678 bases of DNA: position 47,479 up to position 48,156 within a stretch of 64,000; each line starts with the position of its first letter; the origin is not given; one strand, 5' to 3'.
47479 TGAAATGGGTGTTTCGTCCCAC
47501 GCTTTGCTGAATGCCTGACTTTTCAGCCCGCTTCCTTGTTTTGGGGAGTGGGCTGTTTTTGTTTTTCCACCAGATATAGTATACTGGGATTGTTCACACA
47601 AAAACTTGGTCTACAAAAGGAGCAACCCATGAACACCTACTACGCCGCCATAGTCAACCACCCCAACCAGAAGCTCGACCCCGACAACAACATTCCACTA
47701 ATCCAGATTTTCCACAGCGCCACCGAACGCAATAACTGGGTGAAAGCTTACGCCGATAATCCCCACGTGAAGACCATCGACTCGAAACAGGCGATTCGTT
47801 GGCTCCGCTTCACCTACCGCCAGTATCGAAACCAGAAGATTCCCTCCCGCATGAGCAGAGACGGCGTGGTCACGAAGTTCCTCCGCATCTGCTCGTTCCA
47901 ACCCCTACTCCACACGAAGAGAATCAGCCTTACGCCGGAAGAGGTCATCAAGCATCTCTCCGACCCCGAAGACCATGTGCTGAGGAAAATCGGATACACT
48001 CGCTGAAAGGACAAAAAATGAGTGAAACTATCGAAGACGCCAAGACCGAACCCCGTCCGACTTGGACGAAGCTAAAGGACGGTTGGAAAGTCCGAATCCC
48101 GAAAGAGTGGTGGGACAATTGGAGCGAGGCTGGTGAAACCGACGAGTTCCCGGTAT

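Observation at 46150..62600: About 17-kb array of some 35 small genes driven by at least 15 near-identical promoter-leader motifs and separated by intrinsic terminators; candidate leading-region anti-defence/establishment island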

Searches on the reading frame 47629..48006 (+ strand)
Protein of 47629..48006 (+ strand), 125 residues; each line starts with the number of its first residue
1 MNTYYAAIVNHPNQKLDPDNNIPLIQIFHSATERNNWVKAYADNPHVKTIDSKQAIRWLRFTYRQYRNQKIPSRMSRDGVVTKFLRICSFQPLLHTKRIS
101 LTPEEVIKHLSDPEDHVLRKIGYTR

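Call 25: search_protein_families(library=pfam, proteins=[window:47629-48006:+], max_evalue=0.05)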
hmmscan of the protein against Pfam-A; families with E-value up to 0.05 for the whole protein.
window:47629-48006:+ (125 aa): 1 family
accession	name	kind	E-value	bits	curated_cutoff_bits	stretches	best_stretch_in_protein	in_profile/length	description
PF24295.1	DUF7480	-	0.0085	16.7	27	1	17-66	20-67/100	Domain of unknown function (DUF7480)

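Call 63: search_protein_families(library=phrogs, proteins=[window:47629-48006:+], max_evalue=0.01)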
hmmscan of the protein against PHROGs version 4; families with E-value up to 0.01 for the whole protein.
window:47629-48006:+ (125 aa): 0 families
